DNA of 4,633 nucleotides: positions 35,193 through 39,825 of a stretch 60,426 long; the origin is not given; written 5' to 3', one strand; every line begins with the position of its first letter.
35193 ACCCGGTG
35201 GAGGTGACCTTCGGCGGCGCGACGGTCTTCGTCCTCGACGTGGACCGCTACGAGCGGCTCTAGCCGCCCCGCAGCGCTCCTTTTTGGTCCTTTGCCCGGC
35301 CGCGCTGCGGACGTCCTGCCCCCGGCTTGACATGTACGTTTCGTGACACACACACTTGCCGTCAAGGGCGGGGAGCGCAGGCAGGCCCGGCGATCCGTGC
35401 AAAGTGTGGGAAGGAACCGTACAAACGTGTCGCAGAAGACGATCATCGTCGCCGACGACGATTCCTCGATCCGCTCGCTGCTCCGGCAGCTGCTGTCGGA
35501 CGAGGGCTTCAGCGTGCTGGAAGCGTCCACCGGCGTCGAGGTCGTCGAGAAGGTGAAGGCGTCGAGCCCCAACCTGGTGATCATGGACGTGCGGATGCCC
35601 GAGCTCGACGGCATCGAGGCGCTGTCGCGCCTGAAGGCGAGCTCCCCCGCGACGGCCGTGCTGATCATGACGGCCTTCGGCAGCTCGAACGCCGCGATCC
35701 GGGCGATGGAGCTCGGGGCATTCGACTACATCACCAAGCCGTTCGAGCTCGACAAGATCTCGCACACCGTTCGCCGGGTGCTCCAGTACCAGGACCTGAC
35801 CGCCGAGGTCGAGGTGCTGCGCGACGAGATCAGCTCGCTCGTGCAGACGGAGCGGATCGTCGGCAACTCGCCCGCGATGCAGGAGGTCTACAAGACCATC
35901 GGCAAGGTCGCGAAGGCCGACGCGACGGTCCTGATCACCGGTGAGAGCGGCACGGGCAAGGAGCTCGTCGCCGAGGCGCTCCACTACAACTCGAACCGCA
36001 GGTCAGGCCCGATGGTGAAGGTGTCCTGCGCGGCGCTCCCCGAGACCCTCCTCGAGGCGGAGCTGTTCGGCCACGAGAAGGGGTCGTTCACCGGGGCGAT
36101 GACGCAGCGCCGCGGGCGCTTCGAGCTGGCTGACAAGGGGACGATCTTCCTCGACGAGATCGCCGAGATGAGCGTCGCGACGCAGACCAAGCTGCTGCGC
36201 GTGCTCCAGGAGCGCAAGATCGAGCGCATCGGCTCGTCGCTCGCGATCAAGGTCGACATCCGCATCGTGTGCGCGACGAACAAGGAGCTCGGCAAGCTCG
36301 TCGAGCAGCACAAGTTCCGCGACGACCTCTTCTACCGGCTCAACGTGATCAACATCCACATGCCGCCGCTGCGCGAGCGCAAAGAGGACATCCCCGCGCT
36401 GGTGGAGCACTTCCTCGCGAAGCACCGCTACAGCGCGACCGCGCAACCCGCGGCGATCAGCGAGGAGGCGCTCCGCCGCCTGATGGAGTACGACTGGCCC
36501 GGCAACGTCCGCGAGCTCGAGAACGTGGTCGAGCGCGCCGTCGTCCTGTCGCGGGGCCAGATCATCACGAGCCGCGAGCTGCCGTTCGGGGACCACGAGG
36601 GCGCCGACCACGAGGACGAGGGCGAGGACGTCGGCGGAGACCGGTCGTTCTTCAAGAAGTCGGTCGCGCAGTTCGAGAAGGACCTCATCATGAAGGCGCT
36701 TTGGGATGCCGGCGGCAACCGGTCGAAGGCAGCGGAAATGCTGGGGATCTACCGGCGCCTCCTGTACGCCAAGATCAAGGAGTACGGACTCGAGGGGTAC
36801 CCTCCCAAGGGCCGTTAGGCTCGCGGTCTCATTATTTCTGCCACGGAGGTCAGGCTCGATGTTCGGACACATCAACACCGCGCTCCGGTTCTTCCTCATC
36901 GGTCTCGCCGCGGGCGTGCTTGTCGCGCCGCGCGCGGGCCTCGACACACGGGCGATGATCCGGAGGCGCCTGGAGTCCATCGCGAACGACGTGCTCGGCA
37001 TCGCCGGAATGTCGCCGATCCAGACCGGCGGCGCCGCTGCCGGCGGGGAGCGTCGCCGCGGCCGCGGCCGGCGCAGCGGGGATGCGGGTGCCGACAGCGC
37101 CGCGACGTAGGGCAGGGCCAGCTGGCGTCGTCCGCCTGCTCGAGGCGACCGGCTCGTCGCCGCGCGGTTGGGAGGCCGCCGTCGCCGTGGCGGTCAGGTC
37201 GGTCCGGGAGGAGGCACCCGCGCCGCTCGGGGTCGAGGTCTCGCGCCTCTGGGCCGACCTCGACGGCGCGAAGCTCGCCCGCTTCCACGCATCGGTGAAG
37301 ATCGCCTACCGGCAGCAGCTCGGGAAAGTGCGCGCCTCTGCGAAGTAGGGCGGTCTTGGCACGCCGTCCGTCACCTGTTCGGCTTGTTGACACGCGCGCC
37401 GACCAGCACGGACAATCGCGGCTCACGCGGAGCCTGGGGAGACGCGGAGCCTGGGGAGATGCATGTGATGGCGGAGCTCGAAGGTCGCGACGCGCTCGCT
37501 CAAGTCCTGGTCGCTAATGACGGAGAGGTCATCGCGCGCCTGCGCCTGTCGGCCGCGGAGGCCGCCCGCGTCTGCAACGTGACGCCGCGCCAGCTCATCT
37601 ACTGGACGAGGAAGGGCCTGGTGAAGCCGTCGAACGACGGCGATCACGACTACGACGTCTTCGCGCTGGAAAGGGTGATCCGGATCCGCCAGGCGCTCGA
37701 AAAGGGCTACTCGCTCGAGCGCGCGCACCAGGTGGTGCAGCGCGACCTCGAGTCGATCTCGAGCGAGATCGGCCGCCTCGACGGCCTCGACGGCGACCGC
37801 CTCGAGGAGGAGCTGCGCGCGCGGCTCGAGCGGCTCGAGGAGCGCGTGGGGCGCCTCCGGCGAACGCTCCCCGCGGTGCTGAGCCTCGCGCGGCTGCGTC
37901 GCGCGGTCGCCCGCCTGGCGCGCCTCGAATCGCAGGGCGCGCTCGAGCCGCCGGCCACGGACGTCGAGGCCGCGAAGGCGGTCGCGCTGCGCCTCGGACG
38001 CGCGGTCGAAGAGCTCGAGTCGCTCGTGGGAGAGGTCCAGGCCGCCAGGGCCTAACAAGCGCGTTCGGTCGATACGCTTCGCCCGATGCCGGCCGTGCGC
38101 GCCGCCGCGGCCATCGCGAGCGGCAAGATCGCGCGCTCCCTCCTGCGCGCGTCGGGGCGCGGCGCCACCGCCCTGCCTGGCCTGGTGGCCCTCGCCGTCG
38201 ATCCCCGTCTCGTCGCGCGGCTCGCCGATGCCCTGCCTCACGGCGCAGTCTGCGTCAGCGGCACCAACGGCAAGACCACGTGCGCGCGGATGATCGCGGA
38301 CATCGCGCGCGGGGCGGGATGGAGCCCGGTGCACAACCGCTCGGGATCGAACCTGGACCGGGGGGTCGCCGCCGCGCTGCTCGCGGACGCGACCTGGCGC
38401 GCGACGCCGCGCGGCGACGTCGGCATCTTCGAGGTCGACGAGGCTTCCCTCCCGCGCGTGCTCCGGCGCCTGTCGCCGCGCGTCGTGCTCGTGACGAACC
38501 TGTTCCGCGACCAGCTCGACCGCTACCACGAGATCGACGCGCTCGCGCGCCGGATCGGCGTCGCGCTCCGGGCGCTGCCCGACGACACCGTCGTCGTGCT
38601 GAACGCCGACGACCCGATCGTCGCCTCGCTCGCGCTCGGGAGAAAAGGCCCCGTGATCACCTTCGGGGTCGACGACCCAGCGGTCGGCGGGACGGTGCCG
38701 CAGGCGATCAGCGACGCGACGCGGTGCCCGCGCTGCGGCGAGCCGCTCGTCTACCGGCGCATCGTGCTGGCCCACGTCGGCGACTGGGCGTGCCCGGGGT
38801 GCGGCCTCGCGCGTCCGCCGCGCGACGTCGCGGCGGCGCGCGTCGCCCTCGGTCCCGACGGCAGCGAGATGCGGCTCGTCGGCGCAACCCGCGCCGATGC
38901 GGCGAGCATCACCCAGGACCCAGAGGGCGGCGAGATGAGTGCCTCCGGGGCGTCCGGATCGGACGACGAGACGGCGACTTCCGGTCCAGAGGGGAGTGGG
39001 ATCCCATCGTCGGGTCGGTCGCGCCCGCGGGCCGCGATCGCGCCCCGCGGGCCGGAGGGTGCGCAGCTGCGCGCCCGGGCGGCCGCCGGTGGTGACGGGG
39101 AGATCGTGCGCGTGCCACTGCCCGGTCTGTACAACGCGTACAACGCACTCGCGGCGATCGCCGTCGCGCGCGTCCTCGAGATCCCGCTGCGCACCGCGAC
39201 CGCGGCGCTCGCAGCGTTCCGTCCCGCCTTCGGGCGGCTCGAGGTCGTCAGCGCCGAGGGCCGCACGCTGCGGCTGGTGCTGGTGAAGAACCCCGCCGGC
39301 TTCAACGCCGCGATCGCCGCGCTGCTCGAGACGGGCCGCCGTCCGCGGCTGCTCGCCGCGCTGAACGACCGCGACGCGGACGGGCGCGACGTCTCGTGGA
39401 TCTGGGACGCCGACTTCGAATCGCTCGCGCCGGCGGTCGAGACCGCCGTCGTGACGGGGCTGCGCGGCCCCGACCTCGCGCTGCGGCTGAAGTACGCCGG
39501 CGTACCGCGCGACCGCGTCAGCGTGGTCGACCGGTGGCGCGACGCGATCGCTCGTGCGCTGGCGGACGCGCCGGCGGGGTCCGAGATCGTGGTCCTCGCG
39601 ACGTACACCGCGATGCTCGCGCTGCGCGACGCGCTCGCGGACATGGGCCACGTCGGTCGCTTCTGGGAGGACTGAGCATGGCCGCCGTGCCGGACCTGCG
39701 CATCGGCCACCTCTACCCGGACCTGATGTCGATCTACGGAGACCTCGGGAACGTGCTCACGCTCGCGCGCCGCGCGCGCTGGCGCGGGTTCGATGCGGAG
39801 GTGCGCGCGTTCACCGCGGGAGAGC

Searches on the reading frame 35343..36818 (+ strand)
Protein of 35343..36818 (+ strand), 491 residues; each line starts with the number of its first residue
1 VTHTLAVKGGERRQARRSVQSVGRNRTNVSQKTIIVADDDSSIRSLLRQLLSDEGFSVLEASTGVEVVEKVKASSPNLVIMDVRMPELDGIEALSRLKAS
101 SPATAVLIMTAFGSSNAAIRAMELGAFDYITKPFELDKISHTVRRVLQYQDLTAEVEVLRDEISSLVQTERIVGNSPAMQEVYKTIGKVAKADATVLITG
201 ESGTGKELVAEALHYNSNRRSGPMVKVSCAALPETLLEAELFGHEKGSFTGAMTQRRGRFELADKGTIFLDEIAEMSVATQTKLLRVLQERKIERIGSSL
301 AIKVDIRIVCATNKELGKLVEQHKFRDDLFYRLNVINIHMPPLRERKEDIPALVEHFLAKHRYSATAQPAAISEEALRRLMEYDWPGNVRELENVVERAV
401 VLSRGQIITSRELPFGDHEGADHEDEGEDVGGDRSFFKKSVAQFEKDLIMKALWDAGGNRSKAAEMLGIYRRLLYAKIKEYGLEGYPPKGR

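Call 69: search_protein_families(library=pfam, proteins=[window:35343-36818:+], max_evalue=0.001)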
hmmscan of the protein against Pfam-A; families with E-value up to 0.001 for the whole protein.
window:35343-36818:+ (491 aa): 9 families
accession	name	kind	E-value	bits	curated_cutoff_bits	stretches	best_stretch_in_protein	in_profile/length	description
PF00158.32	Sigma54_activat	-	1.8e-72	243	20.2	1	172-339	1-168/168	Sigma-54 interaction domain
PF00072.30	Response_reg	-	1.9e-32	112.1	30.2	1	34-143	1-110/111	Response regulator receiver domain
PF25601.1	AAA_lid_14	-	1.9e-27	95.4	27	1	344-424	1-81/87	AAA+ ATPase lid domain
PF14532.12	Sigma54_activ_2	-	1.6e-25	90.4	25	1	173-343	1-138/138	Sigma-54 interaction domain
PF02954.25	HTH_8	-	5.3e-14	52.1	22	1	441-481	2-42/42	Bacterial regulatory protein, Fis family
PF07728.20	AAA_5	-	7.2e-07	29.7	22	1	196-313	2-122/139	AAA domain (dynein-related subfamily)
PF00493.29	MCM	-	1e-05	25.2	23.3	1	189-328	53-187/224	MCM P-loop domain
PF01078.27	Mg_chelatase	-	1.1e-05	25.4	20.3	0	251-314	93-158/207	Magnesium chelatase, subunit ChlI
PF00004.35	AAA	-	6.6e-05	23.8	21.2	1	196-318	1-113/131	ATPase family associated with various cellular activities (AAA)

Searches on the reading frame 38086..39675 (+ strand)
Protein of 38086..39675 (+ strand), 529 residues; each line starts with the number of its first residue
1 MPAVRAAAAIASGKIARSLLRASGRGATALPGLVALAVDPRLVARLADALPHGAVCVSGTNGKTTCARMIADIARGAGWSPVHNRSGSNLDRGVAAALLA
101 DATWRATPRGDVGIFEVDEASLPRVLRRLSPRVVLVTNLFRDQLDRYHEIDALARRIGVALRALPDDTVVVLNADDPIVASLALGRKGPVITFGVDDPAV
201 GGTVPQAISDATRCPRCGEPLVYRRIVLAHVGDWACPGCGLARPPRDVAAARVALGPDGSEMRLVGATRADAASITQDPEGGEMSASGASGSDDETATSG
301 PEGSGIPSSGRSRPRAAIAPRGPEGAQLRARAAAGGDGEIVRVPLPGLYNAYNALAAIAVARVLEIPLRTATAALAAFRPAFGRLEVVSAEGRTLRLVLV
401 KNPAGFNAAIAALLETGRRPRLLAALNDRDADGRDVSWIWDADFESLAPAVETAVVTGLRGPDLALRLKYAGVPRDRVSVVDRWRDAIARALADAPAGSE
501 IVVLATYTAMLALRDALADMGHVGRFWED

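Call 69: search_protein_families(library=pfam, proteins=[window:38086-39675:+], max_evalue=0.001)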
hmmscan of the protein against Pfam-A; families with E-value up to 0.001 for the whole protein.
window:38086-39675:+ (529 aa): 3 families
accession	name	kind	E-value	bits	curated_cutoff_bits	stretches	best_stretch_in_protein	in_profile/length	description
PF08353.15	MurT_C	-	2.8e-31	108.2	25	1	399-510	1-110/110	MurT ligase C-terminal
PF08245.18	Mur_ligase_M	-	1.6e-18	67.9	24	1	57-199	1-151/200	Mur ligase middle domain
PF02875.26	Mur_ligase_C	-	2.6e-05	25.5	28.4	1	383-504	1-124/127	Mur ligase, glutamate ligase domain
